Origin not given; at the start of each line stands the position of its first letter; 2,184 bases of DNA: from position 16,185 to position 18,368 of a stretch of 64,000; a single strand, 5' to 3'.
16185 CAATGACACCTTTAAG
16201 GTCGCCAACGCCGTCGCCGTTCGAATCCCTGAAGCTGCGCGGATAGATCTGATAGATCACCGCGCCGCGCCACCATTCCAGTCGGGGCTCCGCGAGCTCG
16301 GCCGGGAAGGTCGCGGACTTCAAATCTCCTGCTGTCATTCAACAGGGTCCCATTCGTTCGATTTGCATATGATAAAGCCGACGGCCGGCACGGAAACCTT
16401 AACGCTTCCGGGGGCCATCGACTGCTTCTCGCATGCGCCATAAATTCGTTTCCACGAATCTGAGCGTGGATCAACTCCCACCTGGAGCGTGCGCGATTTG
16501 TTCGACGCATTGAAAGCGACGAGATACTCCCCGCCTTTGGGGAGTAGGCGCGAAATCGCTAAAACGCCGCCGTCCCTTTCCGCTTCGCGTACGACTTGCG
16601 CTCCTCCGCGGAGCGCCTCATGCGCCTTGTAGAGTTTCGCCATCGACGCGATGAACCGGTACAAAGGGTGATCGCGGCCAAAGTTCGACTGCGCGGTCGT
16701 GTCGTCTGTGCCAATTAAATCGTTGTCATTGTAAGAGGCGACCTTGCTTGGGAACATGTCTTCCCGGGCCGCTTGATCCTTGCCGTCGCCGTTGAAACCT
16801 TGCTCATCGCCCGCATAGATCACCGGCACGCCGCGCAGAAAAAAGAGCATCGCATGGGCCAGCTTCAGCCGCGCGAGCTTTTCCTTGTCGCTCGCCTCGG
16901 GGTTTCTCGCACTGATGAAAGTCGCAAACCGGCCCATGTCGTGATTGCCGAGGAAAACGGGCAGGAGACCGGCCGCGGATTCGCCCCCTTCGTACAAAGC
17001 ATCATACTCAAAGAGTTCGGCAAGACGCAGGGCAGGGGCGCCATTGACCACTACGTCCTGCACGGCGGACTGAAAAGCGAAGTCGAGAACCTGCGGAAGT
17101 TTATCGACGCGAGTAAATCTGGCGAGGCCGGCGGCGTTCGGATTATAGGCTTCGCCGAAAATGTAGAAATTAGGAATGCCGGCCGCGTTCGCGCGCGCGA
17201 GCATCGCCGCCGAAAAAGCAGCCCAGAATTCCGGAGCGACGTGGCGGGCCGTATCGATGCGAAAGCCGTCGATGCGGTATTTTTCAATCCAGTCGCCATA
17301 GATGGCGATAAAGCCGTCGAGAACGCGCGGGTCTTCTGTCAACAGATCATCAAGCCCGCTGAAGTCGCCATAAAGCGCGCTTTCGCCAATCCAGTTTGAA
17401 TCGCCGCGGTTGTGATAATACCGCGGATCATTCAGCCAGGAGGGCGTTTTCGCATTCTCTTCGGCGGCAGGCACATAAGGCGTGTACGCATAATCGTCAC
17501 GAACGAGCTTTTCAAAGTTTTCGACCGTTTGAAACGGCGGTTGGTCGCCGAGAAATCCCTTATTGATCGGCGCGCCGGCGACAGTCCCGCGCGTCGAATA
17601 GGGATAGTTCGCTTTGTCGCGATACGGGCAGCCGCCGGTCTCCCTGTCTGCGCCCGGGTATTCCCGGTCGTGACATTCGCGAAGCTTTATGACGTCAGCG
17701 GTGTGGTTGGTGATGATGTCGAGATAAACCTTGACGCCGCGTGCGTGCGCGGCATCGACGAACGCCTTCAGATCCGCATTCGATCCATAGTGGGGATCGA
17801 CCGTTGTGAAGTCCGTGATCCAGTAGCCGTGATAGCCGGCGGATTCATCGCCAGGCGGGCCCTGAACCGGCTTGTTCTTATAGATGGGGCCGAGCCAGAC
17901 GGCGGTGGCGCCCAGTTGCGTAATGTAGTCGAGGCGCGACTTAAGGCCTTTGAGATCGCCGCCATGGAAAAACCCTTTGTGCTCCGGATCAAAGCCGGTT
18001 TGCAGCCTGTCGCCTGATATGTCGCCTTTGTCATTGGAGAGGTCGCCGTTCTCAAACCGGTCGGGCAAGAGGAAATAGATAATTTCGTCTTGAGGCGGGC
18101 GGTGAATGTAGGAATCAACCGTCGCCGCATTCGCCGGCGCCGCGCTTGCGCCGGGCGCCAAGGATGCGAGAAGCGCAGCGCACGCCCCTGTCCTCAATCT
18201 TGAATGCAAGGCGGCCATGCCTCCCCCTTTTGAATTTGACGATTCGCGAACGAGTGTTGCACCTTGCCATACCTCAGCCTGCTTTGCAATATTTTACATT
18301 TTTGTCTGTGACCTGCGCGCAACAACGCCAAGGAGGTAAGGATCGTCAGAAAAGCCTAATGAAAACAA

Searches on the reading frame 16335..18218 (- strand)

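Call 70: search_protein_families(library=pfam, proteins=[window:16335-18218:-], max_evalue=0.00001)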
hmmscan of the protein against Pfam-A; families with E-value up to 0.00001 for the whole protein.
window:16335-18218:- (627 aa): 1 family
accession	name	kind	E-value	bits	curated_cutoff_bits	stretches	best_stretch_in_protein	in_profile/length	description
PF00128.31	Alpha-amylase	-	4.7e-63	214.4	22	1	49-537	1-444/446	Alpha amylase, catalytic domain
